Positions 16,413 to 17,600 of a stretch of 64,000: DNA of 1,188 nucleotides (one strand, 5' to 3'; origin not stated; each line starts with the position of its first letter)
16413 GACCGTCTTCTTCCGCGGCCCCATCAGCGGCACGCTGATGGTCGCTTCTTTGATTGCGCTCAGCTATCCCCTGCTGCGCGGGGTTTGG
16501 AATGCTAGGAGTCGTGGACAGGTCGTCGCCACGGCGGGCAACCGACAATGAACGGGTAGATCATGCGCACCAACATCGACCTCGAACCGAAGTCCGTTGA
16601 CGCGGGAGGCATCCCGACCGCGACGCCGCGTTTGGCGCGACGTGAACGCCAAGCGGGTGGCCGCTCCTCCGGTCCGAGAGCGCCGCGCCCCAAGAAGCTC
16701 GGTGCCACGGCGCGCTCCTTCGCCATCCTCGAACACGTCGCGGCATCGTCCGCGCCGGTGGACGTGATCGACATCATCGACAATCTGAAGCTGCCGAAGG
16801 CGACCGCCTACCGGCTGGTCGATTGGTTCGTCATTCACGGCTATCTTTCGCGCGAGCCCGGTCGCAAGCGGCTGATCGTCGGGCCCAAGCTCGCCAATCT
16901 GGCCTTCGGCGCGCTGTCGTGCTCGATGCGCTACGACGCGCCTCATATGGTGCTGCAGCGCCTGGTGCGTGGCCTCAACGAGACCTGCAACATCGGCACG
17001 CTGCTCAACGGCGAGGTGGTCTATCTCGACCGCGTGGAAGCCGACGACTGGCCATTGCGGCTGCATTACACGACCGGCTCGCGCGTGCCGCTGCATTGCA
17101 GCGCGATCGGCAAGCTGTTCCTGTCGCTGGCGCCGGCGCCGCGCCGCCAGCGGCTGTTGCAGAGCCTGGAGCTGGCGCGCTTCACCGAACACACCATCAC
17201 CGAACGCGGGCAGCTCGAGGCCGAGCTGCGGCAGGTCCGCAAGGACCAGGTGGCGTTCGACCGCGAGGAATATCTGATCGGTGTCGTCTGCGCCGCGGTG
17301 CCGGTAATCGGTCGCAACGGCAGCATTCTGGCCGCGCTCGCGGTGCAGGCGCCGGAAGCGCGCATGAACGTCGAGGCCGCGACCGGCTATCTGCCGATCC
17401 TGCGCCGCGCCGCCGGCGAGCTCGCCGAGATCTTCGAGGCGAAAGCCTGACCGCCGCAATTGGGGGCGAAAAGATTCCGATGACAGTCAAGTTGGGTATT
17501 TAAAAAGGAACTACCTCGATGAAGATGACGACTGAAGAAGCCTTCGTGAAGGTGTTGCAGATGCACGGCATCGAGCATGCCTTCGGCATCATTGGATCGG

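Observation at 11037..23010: xsc island that looks like a sulfoacetate-type pathway built with a SucCD-type (ADP-forming) CoA ligase and a TTT transporter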

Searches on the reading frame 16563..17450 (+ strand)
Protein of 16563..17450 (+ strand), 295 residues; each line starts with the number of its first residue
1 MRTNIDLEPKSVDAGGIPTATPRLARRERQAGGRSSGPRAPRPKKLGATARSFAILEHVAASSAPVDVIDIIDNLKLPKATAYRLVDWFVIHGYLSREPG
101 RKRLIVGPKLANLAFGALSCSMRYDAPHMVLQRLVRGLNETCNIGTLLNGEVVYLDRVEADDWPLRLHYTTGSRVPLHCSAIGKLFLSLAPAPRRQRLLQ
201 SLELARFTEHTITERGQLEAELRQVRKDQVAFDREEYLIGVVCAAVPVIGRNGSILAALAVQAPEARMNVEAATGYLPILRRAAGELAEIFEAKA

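Call 3: search_protein_families(library=pfam, proteins=[window:16563-17450:+])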
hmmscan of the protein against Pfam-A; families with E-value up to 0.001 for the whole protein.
window:16563-17450:+ (295 aa): 2 families
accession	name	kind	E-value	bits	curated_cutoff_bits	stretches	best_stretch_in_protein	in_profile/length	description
PF01614.24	IclR_C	-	1.1e-38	132.9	24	1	128-286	14-171/174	Bacterial transcriptional regulator IclR C-terminal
PF09339.16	HTH_IclR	-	6.8e-09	35.8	22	1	49-99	2-52/52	IclR helix-turn-helix domain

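Call 9: search_protein_families(library=ncbifam, proteins=[window:16563-17450:+], max_evalue=1e-10)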
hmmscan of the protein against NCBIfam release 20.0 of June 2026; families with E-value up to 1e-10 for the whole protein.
window:16563-17450:+ (295 aa): 5 families
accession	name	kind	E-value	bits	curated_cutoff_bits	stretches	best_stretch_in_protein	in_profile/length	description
NF045644.1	TransRegBhcR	equivalog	1.4e-38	132.7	350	1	40-289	16-263/267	HTH-type transcriptional regulator BhcR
TIGR02431.1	pcaR_pcaU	subfamily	3.7e-37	128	284.75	1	48-289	7-246/248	beta-ketoadipate pathway transcriptional regulators, PcaR/PcaU/PobR family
NF011671.1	PRK15090.1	equivalog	1.1e-33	116.6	275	1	42-289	6-251/256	DNA-binding transcriptional regulator KdgR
NF008601.2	PRK11569.1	equivalog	1.4e-23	83.5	380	1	35-289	15-270/276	glyoxylate bypass operon transcriptional repressor IclR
NF007548.0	PRK10163.1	equivalog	7.3e-19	67.9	406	1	44-272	19-246/271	HTH-type transcriptional repressor AllR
